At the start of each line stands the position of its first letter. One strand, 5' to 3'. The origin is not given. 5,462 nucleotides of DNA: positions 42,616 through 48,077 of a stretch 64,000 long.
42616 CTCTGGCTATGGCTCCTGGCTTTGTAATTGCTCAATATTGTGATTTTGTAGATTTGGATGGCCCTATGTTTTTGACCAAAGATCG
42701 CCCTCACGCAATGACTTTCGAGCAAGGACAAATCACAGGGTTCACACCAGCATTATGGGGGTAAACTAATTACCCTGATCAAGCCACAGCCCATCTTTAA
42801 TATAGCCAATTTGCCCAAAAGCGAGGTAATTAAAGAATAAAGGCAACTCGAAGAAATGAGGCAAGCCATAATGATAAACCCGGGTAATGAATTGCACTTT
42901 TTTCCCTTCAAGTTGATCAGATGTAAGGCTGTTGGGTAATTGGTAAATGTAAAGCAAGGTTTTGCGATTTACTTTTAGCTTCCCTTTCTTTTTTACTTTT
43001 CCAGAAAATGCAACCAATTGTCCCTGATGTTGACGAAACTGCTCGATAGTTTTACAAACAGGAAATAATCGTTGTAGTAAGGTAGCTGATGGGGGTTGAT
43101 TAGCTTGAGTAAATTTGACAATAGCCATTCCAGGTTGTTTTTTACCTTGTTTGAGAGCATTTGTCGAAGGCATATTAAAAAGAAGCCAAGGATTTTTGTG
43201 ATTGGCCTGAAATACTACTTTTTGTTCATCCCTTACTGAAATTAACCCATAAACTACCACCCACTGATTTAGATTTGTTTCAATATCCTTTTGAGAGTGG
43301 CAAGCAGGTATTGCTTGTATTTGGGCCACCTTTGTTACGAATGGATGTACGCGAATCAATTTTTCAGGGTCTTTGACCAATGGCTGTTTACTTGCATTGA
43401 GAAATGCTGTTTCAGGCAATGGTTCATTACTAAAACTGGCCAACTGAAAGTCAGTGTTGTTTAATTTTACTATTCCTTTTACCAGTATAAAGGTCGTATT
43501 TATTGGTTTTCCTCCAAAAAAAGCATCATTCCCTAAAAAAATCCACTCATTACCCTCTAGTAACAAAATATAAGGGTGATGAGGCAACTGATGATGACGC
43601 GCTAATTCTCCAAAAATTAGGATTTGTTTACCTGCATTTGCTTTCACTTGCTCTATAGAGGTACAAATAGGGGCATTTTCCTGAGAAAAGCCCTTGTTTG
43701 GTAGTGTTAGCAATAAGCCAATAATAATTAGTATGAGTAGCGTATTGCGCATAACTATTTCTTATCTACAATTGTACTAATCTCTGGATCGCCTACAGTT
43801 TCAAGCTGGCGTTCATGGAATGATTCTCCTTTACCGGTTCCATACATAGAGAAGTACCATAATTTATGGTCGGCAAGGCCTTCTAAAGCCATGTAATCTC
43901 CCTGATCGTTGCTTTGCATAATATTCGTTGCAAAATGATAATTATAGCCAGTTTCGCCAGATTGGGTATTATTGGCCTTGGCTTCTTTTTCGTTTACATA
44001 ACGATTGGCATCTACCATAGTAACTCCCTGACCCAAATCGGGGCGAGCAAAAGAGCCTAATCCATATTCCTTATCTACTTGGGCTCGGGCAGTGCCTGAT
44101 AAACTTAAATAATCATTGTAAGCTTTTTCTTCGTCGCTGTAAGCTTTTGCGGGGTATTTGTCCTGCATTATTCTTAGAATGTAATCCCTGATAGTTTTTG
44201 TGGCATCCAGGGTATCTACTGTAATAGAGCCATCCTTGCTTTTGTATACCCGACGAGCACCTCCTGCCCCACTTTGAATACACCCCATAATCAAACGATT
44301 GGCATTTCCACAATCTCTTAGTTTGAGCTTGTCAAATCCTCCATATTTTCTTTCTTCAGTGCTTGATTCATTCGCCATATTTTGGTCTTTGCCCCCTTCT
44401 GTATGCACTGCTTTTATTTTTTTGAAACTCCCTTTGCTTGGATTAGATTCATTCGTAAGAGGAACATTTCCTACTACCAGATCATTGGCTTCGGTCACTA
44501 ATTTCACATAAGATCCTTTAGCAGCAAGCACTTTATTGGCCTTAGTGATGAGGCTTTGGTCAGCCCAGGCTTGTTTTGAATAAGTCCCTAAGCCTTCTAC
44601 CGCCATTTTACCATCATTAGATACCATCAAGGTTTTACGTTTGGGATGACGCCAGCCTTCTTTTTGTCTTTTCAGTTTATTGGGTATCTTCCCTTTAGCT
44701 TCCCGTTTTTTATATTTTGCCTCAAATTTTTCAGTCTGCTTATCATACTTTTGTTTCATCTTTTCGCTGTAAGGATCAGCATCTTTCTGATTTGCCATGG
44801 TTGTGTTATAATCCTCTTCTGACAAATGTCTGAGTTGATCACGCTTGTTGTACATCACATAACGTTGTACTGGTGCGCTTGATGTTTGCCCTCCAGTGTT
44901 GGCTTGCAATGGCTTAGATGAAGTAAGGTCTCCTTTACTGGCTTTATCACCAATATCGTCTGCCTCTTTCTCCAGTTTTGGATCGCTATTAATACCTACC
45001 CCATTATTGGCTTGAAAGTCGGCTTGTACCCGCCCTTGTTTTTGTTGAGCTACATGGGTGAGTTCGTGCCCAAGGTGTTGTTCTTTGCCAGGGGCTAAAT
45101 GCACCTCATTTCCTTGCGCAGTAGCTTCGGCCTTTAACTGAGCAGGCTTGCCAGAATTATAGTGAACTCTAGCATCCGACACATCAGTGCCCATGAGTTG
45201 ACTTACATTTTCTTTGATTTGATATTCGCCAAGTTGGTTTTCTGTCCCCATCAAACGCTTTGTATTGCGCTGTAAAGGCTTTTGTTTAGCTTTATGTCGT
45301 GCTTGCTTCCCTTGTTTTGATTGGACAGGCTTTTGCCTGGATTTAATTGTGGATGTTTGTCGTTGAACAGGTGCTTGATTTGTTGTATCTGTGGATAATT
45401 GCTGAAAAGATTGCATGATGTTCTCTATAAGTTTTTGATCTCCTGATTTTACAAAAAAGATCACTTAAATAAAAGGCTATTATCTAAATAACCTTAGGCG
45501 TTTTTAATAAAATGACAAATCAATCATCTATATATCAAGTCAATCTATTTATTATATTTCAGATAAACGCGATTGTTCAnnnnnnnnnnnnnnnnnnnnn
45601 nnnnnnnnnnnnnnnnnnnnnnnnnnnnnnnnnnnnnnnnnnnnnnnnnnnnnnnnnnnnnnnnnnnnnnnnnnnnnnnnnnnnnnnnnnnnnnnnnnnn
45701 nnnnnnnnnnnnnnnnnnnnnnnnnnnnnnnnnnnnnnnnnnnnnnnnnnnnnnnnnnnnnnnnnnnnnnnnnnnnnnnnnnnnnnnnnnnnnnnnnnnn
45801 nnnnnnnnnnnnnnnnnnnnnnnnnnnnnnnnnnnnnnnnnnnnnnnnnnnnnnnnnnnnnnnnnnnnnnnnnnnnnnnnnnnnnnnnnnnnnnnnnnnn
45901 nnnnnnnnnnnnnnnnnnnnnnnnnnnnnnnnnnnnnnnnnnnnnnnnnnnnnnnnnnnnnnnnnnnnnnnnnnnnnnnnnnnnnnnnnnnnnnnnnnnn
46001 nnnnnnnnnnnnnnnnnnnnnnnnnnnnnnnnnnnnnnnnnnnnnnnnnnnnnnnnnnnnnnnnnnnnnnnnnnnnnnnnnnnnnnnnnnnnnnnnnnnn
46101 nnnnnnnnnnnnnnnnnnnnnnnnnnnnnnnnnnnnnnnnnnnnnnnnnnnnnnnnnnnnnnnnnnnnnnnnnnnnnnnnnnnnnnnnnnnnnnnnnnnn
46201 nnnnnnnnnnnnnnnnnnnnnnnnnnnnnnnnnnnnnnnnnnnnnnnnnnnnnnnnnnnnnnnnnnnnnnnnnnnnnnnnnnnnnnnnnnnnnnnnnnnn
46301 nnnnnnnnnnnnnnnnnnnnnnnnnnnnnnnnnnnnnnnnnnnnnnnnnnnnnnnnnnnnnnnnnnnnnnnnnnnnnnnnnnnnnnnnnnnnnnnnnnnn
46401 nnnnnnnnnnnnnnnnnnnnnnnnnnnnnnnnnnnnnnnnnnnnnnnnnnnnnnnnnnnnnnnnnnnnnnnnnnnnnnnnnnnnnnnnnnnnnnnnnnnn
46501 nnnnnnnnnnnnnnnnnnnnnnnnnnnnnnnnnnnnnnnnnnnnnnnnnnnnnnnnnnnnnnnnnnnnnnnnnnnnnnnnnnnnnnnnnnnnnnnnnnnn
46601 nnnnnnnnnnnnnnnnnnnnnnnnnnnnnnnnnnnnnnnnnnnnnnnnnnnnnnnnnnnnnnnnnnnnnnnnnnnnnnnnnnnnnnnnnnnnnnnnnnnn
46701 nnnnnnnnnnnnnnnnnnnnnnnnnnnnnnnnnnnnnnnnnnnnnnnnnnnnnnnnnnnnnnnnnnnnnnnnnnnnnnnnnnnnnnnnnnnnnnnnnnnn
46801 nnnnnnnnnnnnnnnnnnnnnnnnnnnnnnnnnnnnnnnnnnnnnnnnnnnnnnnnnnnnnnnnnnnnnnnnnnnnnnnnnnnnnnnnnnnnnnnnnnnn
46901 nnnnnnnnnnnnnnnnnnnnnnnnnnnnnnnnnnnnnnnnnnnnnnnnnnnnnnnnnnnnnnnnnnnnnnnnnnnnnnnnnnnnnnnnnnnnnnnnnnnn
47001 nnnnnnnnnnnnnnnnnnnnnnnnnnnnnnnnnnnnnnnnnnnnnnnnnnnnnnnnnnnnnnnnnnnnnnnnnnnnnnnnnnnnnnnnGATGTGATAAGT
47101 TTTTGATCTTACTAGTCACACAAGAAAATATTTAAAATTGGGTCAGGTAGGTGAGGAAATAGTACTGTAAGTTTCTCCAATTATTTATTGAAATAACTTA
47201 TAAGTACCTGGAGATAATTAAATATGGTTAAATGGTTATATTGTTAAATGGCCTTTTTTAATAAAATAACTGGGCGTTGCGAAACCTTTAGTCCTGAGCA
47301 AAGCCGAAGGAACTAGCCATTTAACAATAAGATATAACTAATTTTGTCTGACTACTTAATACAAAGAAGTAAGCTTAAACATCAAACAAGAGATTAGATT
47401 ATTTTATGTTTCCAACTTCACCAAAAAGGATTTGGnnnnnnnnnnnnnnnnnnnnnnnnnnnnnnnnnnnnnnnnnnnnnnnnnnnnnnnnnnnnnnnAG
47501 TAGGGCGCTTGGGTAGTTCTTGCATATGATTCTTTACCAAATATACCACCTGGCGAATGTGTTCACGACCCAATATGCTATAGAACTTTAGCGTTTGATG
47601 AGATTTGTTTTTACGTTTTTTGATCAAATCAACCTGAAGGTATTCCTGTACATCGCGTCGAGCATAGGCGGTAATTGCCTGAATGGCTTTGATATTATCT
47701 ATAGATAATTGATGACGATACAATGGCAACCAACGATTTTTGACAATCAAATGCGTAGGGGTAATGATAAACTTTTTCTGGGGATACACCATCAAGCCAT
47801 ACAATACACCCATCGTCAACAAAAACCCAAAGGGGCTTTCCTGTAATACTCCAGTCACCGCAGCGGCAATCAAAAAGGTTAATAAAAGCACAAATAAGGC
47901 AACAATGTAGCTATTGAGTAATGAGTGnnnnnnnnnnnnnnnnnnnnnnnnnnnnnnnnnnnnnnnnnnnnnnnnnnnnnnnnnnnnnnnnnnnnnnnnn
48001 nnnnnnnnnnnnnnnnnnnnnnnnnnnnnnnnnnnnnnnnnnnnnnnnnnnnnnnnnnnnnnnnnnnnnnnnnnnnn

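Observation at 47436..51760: One ~85-aa domain grafted onto three different membrane scaffolds in four adjacent genes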

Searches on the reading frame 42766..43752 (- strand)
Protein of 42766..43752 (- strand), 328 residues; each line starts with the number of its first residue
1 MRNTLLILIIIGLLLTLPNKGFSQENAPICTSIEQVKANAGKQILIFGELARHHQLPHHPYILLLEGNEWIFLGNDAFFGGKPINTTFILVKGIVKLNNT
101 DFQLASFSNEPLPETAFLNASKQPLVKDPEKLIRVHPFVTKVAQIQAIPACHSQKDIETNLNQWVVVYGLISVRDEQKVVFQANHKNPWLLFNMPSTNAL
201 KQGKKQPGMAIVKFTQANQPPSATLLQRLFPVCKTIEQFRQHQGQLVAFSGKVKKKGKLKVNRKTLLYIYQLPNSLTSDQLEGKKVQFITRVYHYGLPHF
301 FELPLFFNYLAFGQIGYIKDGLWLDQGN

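Call 5: search_protein_families(library=pfam, proteins=[window:42766-43752:-], max_evalue=1)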
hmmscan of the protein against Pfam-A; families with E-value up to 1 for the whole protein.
window:42766-43752:- (328 aa): 0 families

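Call 6: search_protein_families(library=ncbifam, proteins=[window:42766-43752:-], max_evalue=1)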
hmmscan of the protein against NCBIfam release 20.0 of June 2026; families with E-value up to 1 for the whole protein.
window:42766-43752:- (328 aa): 0 families

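Call 27: search_protein_families(library=padloc, proteins=[window:42766-43752:-], max_evalue=0.1)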
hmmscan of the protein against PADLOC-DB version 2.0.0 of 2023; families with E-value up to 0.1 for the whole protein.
window:42766-43752:- (328 aa): 0 families

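Call 44: search_solved_structures(query=window:42766-43752:-, max_evalue=1)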
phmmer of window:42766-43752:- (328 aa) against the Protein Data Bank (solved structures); distinct sequences matched with E-value up to 1: 0.

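Call 88: search_solved_structures(query=A9, max_evalue=10)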
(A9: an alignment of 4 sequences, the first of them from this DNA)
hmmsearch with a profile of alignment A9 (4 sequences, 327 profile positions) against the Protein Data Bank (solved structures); distinct sequences matched with E-value up to 10: 0.

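Call 89: search_protein_families(library=phrogs, proteins=[window:42766-43752:-], max_evalue=0.01)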
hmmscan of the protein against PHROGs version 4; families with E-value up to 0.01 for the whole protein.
window:42766-43752:- (328 aa): 0 families

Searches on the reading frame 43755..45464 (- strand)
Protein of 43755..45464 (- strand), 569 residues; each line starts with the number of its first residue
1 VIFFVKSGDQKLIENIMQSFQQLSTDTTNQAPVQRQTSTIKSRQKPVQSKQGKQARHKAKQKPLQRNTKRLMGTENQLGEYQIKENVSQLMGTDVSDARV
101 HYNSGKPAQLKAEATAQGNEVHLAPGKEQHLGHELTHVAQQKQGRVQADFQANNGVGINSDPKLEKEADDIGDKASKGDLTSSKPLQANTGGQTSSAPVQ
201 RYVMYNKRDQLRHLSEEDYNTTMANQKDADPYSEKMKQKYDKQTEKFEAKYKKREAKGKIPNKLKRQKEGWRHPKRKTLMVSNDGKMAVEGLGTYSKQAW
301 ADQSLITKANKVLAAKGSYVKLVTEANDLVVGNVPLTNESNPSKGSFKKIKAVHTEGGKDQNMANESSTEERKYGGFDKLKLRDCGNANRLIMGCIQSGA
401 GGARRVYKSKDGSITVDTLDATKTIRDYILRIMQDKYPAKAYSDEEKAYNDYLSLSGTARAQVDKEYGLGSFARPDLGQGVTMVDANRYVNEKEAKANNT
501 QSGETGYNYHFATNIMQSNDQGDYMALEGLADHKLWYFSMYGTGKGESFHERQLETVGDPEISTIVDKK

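Call 5: search_protein_families(library=pfam, proteins=[window:43755-45464:-], max_evalue=1)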
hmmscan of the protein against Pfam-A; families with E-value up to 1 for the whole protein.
window:43755-45464:- (569 aa): 1 family
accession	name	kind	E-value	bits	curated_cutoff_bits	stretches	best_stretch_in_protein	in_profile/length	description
PF13699.11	eCIS_core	-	4.9e-11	43.1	22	1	83-144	6-78/79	eCIS core domain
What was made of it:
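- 43755..45464 (-): Gene G (569 aa): tandem paralogue of F (51 % identity). PF13699 E 4.9e-11 (call 5).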

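Call 6: search_protein_families(library=ncbifam, proteins=[window:43755-45464:-], max_evalue=1)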
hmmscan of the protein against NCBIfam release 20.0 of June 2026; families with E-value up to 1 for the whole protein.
window:43755-45464:- (569 aa): 2 families
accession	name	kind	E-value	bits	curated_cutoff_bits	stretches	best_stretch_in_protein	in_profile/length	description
NF058579.1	CPR_pilus_PamT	equivalog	0.03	13.7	240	1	479-525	184-230/241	CPR-type pilus protein PamT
TIGR04446.1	pren_cyc_PirE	subfamily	0.19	12.1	35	0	29-50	10-32/51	anacyclamide/piricyclamide family prenylated cyclic peptide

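Call 27: search_protein_families(library=padloc, proteins=[window:43755-45464:-], max_evalue=0.1)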
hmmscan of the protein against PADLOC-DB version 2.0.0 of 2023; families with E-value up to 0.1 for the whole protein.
window:43755-45464:- (569 aa): 0 families

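Call 89: search_protein_families(library=phrogs, proteins=[window:43755-45464:-], max_evalue=0.01)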
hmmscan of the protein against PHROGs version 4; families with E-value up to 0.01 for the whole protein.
window:43755-45464:- (569 aa): 0 families

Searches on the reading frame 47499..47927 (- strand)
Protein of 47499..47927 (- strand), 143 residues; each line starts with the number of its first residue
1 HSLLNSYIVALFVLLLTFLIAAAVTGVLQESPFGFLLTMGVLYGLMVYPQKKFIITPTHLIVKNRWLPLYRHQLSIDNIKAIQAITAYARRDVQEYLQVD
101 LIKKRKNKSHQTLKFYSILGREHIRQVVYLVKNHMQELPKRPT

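Call 57: search_protein_families(library=pfam, alignment_id=A7, max_evalue=10)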
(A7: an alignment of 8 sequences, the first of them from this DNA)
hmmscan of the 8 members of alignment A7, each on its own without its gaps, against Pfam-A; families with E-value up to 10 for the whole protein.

A. member 1, seq(143 aa): 4 families
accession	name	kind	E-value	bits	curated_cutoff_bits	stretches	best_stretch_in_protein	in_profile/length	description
PF18736.6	pEK499_p136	-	0.0089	16.2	26.6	1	31-54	26-49/152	HEPN pEK499 p136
PF00335.26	Tetraspanin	-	0.13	12.4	32.1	1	3-104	75-119/225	Tetraspanin family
PF14362.11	DUF4407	-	0.14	11.8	31.3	1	8-71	20-85/297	Domain of unknown function (DUF4407)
PF12805.13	FUSC-like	-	3.4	7.1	22.1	1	11-41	2-32/284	FUSC-like inner membrane protein yccS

B. families by the number of members that match (of 8 scanned): 14 families
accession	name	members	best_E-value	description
PF17255.8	EbsA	5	1.5e-06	EbsA-like protein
PF20990.2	DUF2207_C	2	2.5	Predicted membrane protein (DUF2207) C-terminal domain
PF12805.13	FUSC-like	2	3.4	FUSC-like inner membrane protein yccS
PF18736.6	pEK499_p136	1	0.0089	HEPN pEK499 p136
PF11487.14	RestrictionSfiI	1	0.037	Type II restriction enzyme SfiI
PF00335.26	Tetraspanin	1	0.13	Tetraspanin family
PF05288.16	Pox_A3L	1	0.13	Poxvirus A3L Protein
PF06017.19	Myosin_TH1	1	0.13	Unconventional myosin tail, actin- and lipid-binding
PF14362.11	DUF4407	1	0.14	Domain of unknown function (DUF4407)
PF20382.3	DUF6677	1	0.16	Family of unknown function (DUF6677)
PF25273.1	DUF7869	1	0.22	Domain of unknown function (DUF7869)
PF06197.19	DUF998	1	1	Protein of unknown function (DUF998)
PF09813.14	Coa3_cc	1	1.3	Cytochrome c oxidase assembly factor 3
PF23689.1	YldA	1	1.9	YldA-like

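Call 59: search_solved_structures(query=A7, max_evalue=10)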
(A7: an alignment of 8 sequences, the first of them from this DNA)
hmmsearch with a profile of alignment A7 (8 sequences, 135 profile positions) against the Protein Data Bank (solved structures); distinct sequences matched with E-value up to 10: 2.
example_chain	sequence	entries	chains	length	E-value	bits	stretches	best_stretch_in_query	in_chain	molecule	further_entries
6imj_A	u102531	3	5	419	0.32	14.4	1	39-67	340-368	DNA ligase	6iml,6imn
6imk_A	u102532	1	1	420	0.32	14.4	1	39-67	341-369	DNA ligase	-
